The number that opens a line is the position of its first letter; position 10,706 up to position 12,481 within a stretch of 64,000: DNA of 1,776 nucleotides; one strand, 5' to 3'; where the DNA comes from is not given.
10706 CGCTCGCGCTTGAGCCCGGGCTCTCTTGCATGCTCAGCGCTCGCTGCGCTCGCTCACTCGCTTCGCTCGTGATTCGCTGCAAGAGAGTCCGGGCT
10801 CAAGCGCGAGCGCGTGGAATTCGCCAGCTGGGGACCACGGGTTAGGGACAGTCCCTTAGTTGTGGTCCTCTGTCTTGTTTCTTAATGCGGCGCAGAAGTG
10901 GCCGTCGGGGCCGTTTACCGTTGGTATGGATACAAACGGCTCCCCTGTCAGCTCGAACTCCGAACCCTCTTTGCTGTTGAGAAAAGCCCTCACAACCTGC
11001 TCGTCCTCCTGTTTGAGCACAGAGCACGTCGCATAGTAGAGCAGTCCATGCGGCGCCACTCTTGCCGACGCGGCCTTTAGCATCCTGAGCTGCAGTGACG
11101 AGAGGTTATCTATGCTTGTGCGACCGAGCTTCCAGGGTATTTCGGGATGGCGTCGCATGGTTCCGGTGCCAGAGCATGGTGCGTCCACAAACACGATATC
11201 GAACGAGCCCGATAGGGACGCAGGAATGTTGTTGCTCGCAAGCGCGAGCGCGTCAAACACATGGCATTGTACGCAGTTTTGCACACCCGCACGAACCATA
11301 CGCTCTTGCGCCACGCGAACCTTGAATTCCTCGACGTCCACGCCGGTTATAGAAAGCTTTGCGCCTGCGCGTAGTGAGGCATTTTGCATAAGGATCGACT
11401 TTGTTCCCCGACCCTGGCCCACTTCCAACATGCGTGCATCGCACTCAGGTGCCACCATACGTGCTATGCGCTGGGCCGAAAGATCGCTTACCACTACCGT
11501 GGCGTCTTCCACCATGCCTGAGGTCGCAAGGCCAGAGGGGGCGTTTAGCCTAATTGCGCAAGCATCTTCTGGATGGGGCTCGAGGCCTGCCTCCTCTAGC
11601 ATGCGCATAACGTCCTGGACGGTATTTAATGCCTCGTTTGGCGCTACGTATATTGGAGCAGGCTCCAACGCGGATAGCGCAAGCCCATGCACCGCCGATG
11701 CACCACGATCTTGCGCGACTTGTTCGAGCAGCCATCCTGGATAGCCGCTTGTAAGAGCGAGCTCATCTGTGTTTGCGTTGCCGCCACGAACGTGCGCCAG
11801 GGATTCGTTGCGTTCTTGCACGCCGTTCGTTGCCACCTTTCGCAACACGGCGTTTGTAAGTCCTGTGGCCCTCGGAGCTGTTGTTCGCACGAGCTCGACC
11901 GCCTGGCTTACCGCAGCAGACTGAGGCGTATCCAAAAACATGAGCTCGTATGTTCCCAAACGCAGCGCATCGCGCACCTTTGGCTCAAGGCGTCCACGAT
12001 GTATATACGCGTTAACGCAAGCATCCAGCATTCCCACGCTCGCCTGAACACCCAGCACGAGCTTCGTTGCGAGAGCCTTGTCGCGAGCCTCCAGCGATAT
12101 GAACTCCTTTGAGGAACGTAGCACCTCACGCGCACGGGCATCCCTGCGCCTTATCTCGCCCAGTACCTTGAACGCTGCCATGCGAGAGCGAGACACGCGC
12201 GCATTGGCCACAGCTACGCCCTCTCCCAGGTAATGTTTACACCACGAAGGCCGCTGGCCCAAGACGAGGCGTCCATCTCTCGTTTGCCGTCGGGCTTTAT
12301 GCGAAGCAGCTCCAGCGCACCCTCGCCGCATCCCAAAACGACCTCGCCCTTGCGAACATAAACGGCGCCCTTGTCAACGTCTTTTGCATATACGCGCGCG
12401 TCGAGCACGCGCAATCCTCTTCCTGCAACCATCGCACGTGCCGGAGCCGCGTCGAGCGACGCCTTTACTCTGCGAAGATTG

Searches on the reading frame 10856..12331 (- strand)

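Call 46: search_protein_families(library=pfam, proteins=[window:10856-12331:-])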
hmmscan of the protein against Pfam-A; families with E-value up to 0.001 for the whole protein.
window:10856-12331:- (491 aa): 7 families
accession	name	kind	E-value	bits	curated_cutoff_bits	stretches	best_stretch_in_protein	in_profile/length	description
PF01189.24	Methyltr_RsmB-F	-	3.9e-25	89.1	27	1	292-460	3-163/199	16S rRNA methyltransferase RsmB/F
PF01029.23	NusB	-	7.7e-22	78.5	23.1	1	48-167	2-132/133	NusB family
PF13847.12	Methyltransf_31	-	7e-07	29.5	27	1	299-445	5-121/145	Methyltransferase domain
PF22458.1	RsmF-B_ferredox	-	3.6e-05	24.3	27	1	197-265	1-70/74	Methyltr_RsmF/B-like, ferredoxin-like domain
PF01596.23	Methyltransf_3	-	4.2e-05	23.4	22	1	299-384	46-128/204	O-methyltransferase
PF13649.12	Methyltransf_25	-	8.8e-05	23.6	27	0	302-382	2-70/97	Methyltransferase domain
PF13578.12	Methyltransf_24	-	0.00031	22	26.3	0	302-392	1-84/105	Methyltransferase domain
